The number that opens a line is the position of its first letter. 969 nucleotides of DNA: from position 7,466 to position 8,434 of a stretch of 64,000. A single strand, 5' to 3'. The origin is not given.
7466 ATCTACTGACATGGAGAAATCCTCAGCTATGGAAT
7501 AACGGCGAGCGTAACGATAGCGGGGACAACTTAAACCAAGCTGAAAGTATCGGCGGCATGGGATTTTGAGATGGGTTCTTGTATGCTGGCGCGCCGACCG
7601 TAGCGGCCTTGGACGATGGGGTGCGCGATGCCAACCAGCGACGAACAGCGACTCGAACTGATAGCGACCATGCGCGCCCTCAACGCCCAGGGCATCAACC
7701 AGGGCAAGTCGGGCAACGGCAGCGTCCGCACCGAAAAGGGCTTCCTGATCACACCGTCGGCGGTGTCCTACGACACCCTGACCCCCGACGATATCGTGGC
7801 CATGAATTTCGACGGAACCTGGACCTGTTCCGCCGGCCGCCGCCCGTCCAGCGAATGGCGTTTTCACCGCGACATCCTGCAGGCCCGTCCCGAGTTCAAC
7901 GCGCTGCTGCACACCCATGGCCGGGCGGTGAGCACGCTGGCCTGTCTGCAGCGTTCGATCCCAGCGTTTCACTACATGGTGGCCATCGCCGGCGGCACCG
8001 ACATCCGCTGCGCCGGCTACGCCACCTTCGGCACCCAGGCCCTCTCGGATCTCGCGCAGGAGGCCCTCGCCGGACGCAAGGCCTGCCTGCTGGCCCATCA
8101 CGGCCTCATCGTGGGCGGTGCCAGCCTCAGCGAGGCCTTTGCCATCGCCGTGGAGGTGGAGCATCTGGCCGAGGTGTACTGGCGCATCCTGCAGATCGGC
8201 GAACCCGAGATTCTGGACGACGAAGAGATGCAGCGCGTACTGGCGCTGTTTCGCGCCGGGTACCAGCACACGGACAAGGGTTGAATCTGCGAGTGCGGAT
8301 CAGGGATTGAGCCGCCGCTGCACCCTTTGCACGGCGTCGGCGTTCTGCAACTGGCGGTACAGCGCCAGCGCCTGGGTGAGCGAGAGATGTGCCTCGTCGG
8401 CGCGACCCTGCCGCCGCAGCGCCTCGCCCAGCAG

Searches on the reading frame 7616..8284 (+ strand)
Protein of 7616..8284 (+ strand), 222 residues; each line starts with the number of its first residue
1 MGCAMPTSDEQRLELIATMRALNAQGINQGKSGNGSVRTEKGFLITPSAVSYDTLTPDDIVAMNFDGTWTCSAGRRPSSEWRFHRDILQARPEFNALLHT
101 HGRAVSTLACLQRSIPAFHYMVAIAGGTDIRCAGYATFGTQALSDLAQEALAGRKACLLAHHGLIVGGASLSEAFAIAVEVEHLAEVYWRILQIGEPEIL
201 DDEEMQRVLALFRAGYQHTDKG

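Call 16: search_protein_families(library=ncbifam, proteins=[window:7616-8284:+])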
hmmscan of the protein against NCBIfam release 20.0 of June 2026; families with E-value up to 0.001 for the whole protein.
window:7616-8284:+ (222 aa): 29 families (the best 25 are shown)
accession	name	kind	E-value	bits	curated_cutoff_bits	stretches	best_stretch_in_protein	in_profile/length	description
NF005984.0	PRK08087.1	subfamily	5.1e-61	206.2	264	1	14-214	9-208/215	L-fuculose-phosphate aldolase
TIGR01086.1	fucA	equivalog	7.4e-58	195.8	400.25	1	15-214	9-207/214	L-fuculose-phosphate aldolase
NF005302.0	PRK06833.1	equivalog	2.3e-55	187.3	264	1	10-214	5-209/214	L-fuculose-phosphate aldolase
NF053831.1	RU1PAldHalo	equivalog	2.2e-43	148.1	300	1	11-213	5-204/208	ribulose-1-phosphate aldolase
NF005123.0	PRK06557.1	subfamily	1.6e-28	99.9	251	1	10-216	11-220/223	L-ribulose-5-phosphate 4-epimerase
NF004527.0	PRK05874.1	equivalog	3.5e-28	98.6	308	1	9-202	5-200/218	L-fuculose-phosphate aldolase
NF043034.1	OxoTetrPhDc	equivalog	3.4e-24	85.8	250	1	10-206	4-202/205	3-oxo-tetronate 4-phosphate decarboxylase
NF006413.0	PRK08660.1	equivalog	1.2e-20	74.2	203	1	18-189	9-175/184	aldolase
NF006208.0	PRK08333.1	equivalog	6.8e-18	65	267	1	14-190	8-182/189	aldolase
TIGR03328.1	salvage_mtnB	equivalog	1.8e-17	63.5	137.05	1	15-109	1-96/194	methylthioribulose 1-phosphate dehydratase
NF005484.0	PRK07090.1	equivalog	5e-17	62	261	1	11-198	31-220/260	aldolase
NF006672.0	PRK09220.1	equivalog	1.7e-15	57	226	1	8-110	8-110/209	methylthioribulose 1-phosphate dehydratase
NF040649.1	FucA_Meth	equivalog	1.3e-14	54.5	250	1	15-185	6-170/179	L-fuculose phosphate aldolase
NF006047.0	PRK08193.1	subfamily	5.2e-14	52.4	257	1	38-186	34-194/231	L-ribulose-5-phosphate 4-epimerase AraD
NF053537.1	DhpthDcsPhtC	equivalog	2e-13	50.3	200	1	17-206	6-209/232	3,4-dihydroxyphthalate decarboxylase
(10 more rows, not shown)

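Call 38: search_solved_structures(query=window:7616-8284:+, max_evalue=0.00001)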
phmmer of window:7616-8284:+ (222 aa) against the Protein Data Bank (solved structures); distinct sequences matched with E-value up to 0.00001: 32.
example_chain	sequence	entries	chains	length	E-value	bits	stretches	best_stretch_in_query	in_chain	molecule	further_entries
7x78_A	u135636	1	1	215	1.8e-50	174.5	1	14-213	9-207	L-fuculose phosphate aldolase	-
1fua_A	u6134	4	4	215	4.8e-50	173.1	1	14-213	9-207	L-FUCULOSE-1-PHOSPHATE ALDOLASE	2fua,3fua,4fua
1dzu_P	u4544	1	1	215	4.8e-50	173.1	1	14-213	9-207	L-fuculose phosphate aldolase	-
1dzy_P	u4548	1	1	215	4.9e-50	173.1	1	14-213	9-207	L-FUCULOSE-1-PHOSPHATE ALDOLASE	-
1dzx_P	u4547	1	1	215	5.1e-50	173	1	14-213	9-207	L-fuculose phosphate aldolase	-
1e47_P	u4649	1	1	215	1.3e-49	171.7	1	14-213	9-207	L-FUCULOSE 1-PHOSPHATE ALDOLASE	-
1dzz_P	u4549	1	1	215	1.7e-49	171.3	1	14-213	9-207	L-fuculose phosphate aldolase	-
1e4c_P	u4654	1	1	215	1.9e-49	171.2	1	14-213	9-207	L-FUCULOSE 1-PHOSPHATE ALDOLASE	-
1dzv_P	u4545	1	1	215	1.9e-49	171.2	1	14-213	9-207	L-fuculose phosphate aldolase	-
1e46_P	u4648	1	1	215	2.4e-49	170.8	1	14-213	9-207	L-FUCULOSE 1-PHOSPHATE ALDOLASE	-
1e4b_P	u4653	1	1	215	3.6e-49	170.3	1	14-213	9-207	L-FUCULOSE 1-PHOSPHATE ALDOLASE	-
1e48_P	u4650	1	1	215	4.9e-49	169.8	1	14-213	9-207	L-FUCULOSE 1-PHOSPHATE ALDOLASE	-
1dzw_P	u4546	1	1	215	6.4e-49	169.4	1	14-213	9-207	L-fuculose phosphate aldolase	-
1e4a_P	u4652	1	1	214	1.7e-48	168.1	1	14-213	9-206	L-FUCULOSE 1-PHOSPHATE ALDOLASE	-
1e49_P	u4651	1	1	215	2.3e-48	167.6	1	14-213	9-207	L-FUCULOSE 1-PHOSPHATE ALDOLASE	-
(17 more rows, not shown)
